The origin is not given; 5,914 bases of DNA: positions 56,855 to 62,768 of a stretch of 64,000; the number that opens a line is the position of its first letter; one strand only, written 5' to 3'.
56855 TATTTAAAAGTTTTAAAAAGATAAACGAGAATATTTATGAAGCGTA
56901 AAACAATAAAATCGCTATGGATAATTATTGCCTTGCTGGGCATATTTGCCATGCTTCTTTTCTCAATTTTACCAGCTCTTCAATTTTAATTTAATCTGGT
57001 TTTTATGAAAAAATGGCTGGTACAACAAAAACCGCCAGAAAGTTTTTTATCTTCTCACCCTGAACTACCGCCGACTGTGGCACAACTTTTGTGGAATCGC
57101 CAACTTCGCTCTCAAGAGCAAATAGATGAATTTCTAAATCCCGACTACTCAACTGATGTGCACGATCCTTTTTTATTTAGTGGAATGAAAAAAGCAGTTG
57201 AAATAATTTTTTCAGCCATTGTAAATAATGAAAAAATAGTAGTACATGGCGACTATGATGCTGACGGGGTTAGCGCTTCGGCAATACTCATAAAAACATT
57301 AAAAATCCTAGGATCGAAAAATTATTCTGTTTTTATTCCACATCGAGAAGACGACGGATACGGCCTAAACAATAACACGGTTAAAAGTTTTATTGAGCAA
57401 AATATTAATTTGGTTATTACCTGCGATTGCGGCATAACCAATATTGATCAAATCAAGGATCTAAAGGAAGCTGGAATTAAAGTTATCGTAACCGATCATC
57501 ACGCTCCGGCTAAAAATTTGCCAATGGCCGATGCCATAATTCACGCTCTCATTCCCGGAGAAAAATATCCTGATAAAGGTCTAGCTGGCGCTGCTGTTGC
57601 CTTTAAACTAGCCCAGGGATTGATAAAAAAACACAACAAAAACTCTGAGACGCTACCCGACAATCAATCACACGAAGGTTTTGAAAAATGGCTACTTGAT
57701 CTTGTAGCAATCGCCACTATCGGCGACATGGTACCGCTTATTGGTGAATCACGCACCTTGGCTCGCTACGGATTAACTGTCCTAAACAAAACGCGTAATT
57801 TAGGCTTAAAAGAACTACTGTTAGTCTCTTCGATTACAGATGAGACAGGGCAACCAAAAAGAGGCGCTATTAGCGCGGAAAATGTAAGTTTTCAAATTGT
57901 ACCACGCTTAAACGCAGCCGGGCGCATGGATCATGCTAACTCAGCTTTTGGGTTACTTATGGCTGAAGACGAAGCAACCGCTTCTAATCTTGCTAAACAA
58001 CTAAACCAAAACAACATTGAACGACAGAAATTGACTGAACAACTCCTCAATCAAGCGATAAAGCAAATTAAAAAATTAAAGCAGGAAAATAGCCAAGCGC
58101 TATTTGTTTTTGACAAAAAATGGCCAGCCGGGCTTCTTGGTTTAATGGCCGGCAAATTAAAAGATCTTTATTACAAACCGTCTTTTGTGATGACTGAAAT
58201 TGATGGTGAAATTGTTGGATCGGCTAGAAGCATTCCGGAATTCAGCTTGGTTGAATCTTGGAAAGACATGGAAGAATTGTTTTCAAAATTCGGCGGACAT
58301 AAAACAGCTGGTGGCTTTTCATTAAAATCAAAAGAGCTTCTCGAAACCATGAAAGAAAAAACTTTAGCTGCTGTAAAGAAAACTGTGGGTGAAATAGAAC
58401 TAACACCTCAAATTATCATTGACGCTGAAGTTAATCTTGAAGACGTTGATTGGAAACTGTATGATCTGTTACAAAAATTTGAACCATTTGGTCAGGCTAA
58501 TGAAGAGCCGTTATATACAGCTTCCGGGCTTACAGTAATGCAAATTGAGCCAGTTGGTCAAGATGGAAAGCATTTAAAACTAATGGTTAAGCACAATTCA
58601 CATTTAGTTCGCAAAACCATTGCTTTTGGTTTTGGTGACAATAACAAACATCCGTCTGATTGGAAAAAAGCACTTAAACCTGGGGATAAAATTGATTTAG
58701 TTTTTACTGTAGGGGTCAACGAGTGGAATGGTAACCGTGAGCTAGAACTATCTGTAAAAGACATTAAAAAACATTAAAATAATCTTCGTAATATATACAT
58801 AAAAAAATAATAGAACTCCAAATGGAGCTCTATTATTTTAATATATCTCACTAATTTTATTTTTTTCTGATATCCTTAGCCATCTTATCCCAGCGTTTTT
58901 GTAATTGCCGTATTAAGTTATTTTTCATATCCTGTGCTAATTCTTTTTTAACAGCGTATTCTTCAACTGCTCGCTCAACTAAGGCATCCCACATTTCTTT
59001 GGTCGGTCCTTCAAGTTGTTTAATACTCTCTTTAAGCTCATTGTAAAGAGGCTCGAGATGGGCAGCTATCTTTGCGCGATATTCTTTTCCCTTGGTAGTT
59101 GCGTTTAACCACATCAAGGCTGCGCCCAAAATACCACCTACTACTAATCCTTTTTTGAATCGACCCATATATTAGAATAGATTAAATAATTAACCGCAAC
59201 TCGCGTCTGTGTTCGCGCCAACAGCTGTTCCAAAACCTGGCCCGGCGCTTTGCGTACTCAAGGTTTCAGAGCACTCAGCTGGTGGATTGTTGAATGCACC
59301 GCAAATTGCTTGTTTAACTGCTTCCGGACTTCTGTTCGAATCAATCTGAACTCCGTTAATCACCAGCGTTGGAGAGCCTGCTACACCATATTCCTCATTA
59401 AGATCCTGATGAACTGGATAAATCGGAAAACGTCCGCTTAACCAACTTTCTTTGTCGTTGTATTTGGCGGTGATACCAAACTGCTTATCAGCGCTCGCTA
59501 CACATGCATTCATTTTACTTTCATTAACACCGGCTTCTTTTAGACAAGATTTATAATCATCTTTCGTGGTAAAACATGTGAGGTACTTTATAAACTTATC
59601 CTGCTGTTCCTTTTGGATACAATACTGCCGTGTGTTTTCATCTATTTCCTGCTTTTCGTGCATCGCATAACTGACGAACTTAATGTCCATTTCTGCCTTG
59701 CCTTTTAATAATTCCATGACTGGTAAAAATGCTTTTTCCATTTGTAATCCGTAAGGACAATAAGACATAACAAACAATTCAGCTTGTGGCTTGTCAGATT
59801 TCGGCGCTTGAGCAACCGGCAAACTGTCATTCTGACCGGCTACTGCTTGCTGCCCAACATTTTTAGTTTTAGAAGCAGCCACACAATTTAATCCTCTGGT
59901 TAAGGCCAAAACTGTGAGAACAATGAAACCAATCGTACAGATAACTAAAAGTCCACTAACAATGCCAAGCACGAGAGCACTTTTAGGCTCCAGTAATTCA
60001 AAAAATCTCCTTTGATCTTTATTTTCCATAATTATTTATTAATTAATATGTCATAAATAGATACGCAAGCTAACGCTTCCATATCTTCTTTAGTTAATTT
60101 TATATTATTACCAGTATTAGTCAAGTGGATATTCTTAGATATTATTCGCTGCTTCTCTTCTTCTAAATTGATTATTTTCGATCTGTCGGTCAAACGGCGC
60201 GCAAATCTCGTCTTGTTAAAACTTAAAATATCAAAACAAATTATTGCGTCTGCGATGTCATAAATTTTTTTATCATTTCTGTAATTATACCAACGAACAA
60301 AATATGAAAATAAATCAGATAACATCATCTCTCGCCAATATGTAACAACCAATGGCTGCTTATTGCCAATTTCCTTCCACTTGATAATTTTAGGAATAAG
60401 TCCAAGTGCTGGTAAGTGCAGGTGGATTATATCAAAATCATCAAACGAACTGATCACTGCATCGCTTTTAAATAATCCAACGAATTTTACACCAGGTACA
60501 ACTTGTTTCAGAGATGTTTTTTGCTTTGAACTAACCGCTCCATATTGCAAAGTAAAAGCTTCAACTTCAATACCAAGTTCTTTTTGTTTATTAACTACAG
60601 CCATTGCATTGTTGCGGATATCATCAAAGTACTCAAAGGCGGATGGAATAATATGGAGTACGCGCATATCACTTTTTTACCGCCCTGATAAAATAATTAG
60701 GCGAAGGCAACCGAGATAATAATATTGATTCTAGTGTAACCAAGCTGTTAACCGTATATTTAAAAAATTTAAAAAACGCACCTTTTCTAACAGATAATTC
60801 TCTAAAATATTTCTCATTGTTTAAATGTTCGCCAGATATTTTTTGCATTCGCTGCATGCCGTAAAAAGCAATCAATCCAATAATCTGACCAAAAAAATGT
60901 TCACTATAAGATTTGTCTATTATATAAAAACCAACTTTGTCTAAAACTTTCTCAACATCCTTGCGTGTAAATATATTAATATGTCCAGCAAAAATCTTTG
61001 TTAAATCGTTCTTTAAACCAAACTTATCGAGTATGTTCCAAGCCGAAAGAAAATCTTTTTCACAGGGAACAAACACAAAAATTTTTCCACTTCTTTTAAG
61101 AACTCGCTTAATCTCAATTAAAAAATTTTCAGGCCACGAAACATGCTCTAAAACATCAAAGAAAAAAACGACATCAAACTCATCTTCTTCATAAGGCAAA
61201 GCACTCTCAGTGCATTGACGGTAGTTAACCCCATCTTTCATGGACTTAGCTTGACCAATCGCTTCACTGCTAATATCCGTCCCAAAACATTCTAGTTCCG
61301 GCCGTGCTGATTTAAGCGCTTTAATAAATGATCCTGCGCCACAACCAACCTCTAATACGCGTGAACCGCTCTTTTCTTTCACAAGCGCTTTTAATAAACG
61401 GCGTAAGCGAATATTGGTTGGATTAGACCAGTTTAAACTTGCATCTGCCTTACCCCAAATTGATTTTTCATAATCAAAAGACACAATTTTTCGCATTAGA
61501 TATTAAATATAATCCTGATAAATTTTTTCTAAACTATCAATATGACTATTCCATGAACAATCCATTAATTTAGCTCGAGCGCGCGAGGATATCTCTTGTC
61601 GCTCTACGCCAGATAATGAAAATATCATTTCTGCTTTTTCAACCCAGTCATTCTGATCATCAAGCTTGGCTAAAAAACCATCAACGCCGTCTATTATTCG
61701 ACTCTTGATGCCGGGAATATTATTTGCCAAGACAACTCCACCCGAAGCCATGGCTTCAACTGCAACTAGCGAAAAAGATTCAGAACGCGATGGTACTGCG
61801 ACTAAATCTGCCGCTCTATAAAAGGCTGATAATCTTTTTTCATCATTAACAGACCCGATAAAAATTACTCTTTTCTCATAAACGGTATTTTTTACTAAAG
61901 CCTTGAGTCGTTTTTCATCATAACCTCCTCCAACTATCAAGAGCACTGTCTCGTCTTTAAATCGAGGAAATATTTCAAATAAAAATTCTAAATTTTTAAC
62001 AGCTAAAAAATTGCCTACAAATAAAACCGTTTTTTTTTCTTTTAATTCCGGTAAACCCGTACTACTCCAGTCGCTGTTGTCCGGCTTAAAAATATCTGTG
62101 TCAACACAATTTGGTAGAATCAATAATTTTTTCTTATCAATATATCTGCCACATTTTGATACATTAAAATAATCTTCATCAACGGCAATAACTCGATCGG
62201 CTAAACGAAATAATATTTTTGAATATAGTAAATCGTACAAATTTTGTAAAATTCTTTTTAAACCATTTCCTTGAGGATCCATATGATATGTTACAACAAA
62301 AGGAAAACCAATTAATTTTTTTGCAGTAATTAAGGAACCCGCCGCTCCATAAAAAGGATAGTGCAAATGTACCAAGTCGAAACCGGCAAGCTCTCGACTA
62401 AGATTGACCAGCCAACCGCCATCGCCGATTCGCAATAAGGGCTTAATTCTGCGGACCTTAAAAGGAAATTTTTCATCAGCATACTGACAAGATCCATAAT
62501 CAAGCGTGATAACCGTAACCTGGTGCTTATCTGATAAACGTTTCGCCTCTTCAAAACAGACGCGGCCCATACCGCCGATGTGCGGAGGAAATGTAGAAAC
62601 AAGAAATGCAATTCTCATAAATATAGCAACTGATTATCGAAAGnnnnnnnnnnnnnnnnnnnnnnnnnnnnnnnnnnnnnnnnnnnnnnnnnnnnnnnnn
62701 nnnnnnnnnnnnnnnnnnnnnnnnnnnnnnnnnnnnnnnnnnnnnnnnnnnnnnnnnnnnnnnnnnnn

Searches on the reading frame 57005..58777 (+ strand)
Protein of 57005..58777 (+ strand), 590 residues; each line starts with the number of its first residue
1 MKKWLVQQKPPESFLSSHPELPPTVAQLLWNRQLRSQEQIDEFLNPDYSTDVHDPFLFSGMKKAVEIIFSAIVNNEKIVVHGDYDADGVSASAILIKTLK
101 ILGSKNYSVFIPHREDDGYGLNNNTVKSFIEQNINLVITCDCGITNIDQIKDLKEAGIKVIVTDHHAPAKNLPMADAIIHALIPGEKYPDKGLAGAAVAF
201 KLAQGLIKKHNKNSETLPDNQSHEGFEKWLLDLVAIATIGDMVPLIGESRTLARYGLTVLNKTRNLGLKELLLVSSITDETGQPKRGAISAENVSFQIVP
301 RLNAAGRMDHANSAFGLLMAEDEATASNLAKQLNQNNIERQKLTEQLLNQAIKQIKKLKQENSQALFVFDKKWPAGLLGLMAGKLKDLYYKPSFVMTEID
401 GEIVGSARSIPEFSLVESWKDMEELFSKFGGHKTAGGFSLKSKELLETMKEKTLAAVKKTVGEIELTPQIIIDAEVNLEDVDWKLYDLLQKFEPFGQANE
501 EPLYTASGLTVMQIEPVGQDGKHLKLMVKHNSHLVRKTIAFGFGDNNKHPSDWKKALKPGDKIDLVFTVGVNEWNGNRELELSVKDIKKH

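Call 37: search_protein_families(library=pfam, proteins=[window:57005-58777:+], max_evalue=0.00001)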
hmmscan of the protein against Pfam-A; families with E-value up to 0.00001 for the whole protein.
window:57005-58777:+ (590 aa): 3 families
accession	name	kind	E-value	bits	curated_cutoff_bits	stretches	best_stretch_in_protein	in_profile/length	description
PF17768.7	RecJ_OB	-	2.2e-27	95.7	27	1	472-586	1-107/107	RecJ OB domain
PF01368.27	DHH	-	2.4e-23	83.2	28.1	1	77-237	1-124/125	DHH family, N-terminal domain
PF02272.25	DHHA1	-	6.1e-09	36.7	25.9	1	365-457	4-100/102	DHHA1 domain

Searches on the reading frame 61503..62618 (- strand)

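Call 37: search_protein_families(library=pfam, proteins=[window:61503-62618:-], max_evalue=0.00001)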
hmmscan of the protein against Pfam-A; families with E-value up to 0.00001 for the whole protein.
window:61503-62618:- (371 aa): 5 families
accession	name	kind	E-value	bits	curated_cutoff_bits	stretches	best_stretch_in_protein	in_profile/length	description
PF00534.26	Glycos_transf_1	-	3.1e-34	118.4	26.4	1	192-348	12-170/172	Glycosyl transferases group 1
PF13692.12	Glyco_trans_1_4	-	2.9e-29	102.6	27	1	196-330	2-137/142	Glycosyl transferases group 1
PF13439.12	Glyco_transf_4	-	1e-20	74.9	28.5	1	14-175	1-169/170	Glycosyltransferase Family 4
PF13579.12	Glyco_trans_4_4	-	1.1e-12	49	29.7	1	15-150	1-138/158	Glycosyl transferase 4-like domain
PF20706.3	GT4-conflict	-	1.7e-07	31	26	1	192-311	194-323/385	Family 4 Glycosyltransferase in conflict systems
